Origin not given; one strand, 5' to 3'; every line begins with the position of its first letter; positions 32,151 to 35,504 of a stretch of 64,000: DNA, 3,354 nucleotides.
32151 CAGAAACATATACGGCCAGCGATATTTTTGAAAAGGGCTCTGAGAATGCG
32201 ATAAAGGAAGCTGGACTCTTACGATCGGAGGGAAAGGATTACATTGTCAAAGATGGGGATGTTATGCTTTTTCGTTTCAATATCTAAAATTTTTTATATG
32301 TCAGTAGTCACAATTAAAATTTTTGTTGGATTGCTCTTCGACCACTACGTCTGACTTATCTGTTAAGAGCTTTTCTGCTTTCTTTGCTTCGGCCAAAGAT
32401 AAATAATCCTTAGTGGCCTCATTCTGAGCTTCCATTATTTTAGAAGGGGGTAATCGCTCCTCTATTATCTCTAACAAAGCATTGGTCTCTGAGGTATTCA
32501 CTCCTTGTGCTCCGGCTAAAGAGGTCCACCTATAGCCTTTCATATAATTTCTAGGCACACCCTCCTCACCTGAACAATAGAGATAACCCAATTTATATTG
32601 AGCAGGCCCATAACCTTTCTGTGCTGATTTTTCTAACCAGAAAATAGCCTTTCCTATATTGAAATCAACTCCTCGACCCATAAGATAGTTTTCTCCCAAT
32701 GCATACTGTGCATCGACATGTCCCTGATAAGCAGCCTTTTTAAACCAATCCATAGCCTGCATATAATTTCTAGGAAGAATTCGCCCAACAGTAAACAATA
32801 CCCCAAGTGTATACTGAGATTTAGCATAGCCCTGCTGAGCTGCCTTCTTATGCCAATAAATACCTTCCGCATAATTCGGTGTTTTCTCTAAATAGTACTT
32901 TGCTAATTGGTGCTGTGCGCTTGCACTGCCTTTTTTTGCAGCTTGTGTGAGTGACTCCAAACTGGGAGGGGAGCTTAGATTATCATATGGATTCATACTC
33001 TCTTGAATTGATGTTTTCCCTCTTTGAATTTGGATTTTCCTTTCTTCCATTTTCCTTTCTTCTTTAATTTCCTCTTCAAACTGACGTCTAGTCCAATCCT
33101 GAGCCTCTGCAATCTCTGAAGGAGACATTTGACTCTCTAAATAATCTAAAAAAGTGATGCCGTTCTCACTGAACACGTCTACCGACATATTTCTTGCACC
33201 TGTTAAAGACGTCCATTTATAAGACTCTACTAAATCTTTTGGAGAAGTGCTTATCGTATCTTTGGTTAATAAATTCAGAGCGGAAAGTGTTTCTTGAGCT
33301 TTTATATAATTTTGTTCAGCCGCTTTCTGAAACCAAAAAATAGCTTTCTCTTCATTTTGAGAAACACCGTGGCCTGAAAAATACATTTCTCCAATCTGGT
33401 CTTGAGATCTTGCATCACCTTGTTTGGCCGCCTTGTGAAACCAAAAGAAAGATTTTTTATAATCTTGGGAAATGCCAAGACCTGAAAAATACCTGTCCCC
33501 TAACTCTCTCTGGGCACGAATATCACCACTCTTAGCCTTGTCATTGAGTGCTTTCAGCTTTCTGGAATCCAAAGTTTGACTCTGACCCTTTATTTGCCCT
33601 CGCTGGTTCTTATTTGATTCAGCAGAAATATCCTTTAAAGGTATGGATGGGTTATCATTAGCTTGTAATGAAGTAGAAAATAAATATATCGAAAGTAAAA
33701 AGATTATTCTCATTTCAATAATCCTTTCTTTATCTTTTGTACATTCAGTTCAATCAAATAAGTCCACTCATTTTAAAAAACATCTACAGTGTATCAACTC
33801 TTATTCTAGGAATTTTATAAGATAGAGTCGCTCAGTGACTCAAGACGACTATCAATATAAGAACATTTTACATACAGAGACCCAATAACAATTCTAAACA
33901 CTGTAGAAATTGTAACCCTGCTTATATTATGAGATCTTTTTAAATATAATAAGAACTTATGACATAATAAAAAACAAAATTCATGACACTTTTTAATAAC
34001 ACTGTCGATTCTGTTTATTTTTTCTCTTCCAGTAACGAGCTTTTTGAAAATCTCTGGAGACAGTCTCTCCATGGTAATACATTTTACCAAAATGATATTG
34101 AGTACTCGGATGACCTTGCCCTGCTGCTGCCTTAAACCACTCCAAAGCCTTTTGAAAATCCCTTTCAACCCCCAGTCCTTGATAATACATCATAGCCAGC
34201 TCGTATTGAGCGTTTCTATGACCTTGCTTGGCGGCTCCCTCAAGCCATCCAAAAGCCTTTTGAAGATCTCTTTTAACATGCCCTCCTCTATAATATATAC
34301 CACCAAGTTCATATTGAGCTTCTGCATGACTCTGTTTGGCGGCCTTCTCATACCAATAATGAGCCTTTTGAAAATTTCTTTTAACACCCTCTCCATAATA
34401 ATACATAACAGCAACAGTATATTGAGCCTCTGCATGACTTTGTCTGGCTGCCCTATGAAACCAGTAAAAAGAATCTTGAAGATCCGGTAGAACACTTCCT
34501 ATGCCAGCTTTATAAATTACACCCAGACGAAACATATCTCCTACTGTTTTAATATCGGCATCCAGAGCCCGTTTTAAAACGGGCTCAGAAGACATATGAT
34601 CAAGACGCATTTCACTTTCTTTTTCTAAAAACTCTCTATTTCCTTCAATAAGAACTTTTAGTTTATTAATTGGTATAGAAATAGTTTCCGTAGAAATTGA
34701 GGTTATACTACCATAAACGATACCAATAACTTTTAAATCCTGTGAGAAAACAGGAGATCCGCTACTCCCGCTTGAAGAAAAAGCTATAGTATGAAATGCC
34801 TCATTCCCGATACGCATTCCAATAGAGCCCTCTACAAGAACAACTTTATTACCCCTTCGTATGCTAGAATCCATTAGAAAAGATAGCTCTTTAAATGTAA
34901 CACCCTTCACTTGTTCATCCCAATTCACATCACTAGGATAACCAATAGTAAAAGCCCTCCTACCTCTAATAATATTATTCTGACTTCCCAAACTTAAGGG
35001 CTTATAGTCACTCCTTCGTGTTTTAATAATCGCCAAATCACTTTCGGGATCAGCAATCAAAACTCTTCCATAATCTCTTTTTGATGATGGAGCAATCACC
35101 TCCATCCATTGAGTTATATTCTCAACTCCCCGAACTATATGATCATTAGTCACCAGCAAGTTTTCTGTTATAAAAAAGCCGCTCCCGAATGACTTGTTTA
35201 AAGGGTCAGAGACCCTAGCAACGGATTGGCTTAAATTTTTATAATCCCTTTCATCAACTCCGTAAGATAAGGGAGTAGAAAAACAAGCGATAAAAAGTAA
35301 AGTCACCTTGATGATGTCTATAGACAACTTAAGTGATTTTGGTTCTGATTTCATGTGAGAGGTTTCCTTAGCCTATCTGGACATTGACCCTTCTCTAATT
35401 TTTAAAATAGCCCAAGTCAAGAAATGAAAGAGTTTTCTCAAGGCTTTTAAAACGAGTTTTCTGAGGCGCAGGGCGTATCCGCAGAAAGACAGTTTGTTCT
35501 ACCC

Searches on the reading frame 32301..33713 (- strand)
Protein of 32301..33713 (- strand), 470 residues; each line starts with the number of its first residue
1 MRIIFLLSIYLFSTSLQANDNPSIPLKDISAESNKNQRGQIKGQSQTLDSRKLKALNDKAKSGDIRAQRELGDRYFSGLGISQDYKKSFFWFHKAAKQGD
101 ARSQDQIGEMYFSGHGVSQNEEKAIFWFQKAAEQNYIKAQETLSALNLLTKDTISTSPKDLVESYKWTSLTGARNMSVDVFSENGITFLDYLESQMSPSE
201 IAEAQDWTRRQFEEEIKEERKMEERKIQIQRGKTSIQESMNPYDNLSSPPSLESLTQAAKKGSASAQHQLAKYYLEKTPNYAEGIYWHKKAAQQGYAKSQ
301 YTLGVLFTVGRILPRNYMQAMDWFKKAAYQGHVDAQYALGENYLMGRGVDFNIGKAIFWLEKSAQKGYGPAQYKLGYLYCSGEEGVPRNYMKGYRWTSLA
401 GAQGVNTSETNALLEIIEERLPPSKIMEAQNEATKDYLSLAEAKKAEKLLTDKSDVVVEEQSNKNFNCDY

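Call 3: search_protein_families(library=pfam, proteins=[window:32301-33713:-], max_evalue=0.01)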
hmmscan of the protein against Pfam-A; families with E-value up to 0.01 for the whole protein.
window:32301-33713:- (470 aa): 2 families
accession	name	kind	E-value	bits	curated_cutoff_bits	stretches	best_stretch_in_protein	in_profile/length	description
PF08238.18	Sel1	-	3.4e-51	170.3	30.7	6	66-100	2-36/36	Sel1 repeat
PF23310.1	TPR_27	-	8.7e-07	29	27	0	316-345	44-73/110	Plant tetratrico peptide repeats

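Call 4: search_protein_families(library=ncbifam, proteins=[window:32301-33713:-], max_evalue=0.01)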
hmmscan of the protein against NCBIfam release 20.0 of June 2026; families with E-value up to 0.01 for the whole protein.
window:32301-33713:- (470 aa): 4 families
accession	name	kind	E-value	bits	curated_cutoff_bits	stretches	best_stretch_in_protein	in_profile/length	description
NF033786.1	phenyl_MerG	equivalog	1.3e-39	136.4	350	3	46-211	46-214/217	phenylmercury resistance protein MerG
NF047621.1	FlgprotMotXVib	equivalog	3.4e-20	72.4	330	3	72-202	79-202/211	flagellar protein MotX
NF038194.1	AlgK_TPR_lipo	equivalog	1e-17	64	700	2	293-434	294-431/448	alginate biosynthesis TPR repeat lipoprotein AlgK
NF045484.1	TransRegExoR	equivalog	0.0001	21.7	450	0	319-378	61-120/267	exopolysaccharide production regulator ExoR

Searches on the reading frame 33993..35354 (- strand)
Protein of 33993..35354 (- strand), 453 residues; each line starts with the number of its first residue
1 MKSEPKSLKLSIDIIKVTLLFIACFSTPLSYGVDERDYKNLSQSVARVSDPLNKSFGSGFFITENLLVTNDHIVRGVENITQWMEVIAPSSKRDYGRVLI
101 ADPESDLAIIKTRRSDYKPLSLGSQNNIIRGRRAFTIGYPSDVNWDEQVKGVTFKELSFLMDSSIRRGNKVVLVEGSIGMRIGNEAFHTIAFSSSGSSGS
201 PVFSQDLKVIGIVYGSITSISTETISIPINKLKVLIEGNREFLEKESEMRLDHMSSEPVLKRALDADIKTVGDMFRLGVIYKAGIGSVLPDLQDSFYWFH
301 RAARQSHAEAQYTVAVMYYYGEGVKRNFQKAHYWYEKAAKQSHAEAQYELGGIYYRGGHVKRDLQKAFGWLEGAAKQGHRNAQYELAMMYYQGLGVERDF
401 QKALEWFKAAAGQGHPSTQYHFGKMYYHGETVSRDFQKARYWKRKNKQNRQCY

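Call 3: search_protein_families(library=pfam, proteins=[window:33993-35354:-], max_evalue=0.01)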
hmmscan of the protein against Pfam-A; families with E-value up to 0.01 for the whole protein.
window:33993-35354:- (453 aa): 6 families
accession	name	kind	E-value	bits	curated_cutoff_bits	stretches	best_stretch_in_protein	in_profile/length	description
PF08238.18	Sel1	-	8.7e-45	150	30.7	4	308-343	1-36/36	Sel1 repeat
PF13365.12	Trypsin_2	-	6.2e-22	79.3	27.6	1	57-212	1-144/144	Trypsin-like peptidase domain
PF23310.1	TPR_27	-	2.3e-07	30.9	27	0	330-391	14-72/110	Plant tetratrico peptide repeats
PF00089.32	Trypsin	-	2.5e-07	31.2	20.6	1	54-230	24-214/220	Trypsin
PF00949.27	Peptidase_S7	-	0.0033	17.7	20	1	194-219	94-119/131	Peptidase S7, Flavivirus NS3 serine protease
PF05579.19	Peptidase_S32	-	0.0063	16.2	24.7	1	189-219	201-231/297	Equine arteritis virus serine endopeptidase S32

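Call 4: search_protein_families(library=ncbifam, proteins=[window:33993-35354:-], max_evalue=0.01)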
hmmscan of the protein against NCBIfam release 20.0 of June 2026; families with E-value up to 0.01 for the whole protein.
window:33993-35354:- (453 aa): 9 families
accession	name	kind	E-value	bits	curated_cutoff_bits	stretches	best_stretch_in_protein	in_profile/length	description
NF033786.1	phenyl_MerG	equivalog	9.8e-18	64.9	350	2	316-439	73-203/217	phenylmercury resistance protein MerG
NF033740.0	MarP_fam_protase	equivalog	7.9e-15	54.8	250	1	38-219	190-357/390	MarP family serine protease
NF038194.1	AlgK_TPR_lipo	equivalog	9.9e-14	50.8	700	2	302-404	294-393/448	alginate biosynthesis TPR repeat lipoprotein AlgK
NF047621.1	FlgprotMotXVib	equivalog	7.5e-12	45.2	330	2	301-407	65-171/211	flagellar protein MotX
NF047968.1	SerProtHtrA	equivalog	9.4e-12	45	470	1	53-237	85-254/357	serine protease HtrA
NF041521.1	HhoA_HhoB_HtrA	equivalog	2.8e-11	43.3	450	1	48-235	50-219/335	HhoA/HhoB/HtrA family serine endopeptidase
NF045484.1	TransRegExoR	equivalog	5e-11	42.3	450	1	278-364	128-217/267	exopolysaccharide production regulator ExoR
TIGR02037.1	degP_htrA_DO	subfamily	5.1e-10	38.9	416.2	1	52-142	57-145/434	Do family serine endopeptidase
NF053637.1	SerProtHtrAspr2045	equivalog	2.6e-05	23.3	650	1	65-223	117-261/394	serine protease HtrA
